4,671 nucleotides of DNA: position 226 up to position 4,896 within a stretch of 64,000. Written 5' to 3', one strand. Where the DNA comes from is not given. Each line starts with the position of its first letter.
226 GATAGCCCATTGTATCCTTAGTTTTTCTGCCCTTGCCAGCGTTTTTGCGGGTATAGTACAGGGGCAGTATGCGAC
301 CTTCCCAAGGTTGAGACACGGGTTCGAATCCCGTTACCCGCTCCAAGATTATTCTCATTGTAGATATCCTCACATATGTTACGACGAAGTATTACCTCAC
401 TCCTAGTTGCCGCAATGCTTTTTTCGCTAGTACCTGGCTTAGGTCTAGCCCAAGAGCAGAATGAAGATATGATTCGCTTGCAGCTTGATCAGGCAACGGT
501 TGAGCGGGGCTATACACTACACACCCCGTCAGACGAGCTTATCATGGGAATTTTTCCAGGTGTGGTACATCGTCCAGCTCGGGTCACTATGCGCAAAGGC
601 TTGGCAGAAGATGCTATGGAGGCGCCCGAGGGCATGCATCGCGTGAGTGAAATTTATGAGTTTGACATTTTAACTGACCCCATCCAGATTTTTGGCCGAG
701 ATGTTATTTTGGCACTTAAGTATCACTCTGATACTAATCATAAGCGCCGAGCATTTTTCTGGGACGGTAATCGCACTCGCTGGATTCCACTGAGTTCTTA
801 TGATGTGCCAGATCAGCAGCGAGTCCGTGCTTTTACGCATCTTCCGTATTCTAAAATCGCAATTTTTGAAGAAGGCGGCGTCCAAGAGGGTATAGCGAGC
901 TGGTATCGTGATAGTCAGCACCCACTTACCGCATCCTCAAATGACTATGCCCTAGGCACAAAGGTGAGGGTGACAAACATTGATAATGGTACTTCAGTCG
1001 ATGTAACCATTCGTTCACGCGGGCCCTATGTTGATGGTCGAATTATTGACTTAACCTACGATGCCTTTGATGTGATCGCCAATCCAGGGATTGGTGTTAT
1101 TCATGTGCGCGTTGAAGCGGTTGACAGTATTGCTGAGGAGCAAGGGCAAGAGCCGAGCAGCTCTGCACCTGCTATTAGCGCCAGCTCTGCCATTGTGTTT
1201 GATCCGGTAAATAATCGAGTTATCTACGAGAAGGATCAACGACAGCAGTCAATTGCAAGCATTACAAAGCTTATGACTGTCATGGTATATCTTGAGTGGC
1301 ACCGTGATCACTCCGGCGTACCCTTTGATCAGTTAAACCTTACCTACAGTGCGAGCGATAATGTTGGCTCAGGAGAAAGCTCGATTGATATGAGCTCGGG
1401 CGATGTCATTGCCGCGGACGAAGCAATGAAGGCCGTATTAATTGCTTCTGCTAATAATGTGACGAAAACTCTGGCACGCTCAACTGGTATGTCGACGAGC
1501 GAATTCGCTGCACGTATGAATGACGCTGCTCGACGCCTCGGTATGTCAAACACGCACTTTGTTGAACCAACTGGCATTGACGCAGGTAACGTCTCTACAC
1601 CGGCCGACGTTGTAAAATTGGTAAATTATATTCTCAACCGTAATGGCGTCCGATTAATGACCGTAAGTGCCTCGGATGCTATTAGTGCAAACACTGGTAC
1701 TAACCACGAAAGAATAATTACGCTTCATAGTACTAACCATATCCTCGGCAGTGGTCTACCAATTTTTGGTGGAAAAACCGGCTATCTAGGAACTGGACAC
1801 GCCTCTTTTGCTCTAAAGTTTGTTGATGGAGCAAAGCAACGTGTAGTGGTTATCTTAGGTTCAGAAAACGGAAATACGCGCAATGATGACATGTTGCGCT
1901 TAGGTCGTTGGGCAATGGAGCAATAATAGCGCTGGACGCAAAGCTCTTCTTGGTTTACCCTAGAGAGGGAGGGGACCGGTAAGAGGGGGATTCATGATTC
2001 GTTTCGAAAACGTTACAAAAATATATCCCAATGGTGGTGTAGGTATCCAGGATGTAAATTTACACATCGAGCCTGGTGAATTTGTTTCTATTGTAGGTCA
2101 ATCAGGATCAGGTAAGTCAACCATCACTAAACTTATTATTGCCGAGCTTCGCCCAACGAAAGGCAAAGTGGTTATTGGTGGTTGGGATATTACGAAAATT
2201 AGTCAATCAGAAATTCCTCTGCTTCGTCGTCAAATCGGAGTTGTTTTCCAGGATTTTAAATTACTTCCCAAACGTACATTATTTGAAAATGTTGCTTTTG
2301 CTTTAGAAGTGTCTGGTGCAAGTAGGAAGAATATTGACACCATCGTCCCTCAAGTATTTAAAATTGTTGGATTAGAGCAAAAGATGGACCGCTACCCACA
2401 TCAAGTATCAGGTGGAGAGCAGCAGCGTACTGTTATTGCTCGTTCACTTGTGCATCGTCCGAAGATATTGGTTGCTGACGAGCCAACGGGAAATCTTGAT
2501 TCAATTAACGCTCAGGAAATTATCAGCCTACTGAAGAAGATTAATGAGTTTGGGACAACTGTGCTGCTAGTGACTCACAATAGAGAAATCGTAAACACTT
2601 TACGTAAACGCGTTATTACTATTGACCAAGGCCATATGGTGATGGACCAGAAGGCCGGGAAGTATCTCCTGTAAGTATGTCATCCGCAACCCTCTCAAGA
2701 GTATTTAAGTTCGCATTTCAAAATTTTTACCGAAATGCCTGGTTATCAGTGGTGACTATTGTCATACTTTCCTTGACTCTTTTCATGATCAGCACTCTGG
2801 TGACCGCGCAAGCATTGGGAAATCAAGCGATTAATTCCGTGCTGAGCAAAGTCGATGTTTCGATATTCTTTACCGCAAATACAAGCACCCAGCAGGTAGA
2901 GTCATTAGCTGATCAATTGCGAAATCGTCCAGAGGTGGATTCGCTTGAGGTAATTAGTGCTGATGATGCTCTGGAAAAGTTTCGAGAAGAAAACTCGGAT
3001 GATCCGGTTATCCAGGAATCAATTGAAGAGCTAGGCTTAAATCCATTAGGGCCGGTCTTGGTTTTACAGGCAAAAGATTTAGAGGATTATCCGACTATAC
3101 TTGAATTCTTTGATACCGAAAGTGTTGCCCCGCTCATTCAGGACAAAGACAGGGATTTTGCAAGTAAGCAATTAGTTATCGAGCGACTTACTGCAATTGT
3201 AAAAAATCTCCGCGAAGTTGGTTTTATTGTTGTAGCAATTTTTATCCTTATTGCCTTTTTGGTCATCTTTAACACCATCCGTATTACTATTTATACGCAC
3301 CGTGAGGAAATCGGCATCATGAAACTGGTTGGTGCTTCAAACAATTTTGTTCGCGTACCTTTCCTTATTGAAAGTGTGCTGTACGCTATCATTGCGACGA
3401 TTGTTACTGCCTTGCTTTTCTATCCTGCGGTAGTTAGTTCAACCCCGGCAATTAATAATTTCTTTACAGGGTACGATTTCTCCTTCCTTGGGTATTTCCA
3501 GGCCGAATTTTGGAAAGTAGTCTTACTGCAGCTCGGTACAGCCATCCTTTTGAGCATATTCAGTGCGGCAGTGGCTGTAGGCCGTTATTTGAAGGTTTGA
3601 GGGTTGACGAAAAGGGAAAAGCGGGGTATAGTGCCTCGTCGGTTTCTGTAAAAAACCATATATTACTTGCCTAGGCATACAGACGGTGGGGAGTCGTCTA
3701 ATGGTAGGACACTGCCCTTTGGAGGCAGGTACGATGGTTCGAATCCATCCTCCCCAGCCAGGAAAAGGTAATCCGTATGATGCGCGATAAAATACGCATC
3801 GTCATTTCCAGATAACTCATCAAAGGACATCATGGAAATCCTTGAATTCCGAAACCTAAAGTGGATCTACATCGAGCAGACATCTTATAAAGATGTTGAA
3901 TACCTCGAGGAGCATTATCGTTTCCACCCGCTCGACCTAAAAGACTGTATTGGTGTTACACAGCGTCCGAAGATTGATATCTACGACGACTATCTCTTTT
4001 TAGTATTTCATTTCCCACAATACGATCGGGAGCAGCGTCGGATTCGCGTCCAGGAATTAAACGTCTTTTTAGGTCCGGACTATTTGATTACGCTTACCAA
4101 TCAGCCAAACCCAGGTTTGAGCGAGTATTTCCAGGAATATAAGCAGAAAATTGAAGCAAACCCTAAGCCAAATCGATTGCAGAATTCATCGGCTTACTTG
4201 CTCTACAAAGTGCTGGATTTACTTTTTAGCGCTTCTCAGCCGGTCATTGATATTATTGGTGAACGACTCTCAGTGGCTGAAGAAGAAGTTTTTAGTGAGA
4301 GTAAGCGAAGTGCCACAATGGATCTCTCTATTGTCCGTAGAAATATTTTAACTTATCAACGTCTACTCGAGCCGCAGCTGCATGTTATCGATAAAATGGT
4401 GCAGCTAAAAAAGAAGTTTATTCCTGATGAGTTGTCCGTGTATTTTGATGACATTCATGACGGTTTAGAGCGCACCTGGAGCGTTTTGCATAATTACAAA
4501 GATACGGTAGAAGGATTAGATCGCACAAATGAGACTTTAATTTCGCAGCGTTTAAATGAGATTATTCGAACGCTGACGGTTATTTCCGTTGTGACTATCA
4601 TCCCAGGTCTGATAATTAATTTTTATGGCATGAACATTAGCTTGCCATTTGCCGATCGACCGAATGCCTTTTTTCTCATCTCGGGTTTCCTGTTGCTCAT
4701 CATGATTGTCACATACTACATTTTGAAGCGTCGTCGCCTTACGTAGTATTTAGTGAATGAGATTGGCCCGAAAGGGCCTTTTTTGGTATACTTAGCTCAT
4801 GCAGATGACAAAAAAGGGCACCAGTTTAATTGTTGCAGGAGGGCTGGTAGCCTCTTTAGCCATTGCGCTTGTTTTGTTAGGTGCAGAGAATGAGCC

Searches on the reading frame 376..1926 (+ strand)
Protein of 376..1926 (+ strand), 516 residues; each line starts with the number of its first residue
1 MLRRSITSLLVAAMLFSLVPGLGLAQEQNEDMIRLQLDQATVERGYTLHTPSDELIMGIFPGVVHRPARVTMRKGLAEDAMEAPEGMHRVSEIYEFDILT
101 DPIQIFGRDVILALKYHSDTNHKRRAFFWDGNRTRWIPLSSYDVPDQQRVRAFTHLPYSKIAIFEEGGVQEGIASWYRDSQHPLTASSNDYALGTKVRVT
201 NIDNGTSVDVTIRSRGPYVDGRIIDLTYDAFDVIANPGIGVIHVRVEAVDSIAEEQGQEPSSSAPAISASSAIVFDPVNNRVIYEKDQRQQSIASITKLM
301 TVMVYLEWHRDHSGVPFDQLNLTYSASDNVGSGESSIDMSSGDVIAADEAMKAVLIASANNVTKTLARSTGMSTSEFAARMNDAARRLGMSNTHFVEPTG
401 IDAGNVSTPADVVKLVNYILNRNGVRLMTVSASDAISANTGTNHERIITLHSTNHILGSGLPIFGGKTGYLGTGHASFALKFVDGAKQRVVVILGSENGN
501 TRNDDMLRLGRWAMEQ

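Call 40: search_protein_families(library=pfam, proteins=[window:376-1926:+], max_evalue=0.0001)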
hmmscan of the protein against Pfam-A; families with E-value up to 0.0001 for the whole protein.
window:376-1926:+ (516 aa): 3 families
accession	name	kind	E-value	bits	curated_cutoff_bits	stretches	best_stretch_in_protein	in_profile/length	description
PF00768.25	Peptidase_S11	-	3.6e-32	112.2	27.6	1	261-496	4-237/239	D-alanyl-D-alanine carboxypeptidase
PF03330.24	DPBB_1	-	2.8e-11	43.9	28.8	1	184-246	24-83/83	Lytic transglycolase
PF13354.11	Beta-lactamase2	-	2.3e-08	34.1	22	1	279-492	9-210/214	Beta-lactamase enzyme family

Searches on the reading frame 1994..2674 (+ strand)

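Call 40: search_protein_families(library=pfam, proteins=[window:1994-2674:+], max_evalue=0.0001)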
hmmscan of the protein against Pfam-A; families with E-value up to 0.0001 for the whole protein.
window:1994-2674:+ (226 aa): 4 families
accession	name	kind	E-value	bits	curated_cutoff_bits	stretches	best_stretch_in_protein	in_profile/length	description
PF00005.33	ABC_tran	-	5.4e-35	121.4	25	1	19-165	2-136/137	ABC transporter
PF02463.25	SMC_N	-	6.9e-06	26.1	40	1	29-207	25-209/220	RecF/RecN/SMC N terminal domain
PF13401.12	AAA_22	-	8.6e-06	26.5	27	0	29-113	6-67/130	AAA domain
PF20720.3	nSTAND3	-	6.1e-05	23.2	27.2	0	28-59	17-48/155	Novel STAND NTPase 3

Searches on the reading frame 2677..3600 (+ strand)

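Call 40: search_protein_families(library=pfam, proteins=[window:2677-3600:+], max_evalue=0.0001)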
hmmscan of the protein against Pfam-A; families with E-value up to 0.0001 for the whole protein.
window:2677-3600:+ (307 aa): 2 families
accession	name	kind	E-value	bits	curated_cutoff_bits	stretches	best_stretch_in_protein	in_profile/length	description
PF02687.27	FtsX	-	3.9e-15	56.4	25.5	1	184-306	2-117/120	FtsX-like permease C-terminal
PF18075.7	FtsX_ECD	-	7.4e-13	49.4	23.5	1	59-144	1-86/96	FtsX extracellular domain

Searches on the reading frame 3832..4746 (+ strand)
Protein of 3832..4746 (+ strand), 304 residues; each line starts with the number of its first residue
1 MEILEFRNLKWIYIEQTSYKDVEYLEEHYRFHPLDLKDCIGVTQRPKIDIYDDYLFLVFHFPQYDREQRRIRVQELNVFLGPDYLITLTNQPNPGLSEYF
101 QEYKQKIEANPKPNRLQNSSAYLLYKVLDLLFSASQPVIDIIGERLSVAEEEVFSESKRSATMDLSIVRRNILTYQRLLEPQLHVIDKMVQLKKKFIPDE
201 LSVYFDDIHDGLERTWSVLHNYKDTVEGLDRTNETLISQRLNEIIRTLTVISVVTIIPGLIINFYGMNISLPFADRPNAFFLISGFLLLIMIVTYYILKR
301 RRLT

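Call 40: search_protein_families(library=pfam, proteins=[window:3832-4746:+], max_evalue=0.0001)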
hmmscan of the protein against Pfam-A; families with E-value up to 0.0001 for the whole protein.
window:3832-4746:+ (304 aa): 1 family
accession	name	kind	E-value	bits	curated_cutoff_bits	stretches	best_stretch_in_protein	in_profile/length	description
PF01544.23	CorA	-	1.1e-52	179.6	27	1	9-300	4-292/292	CorA-like Mg2+ transporter protein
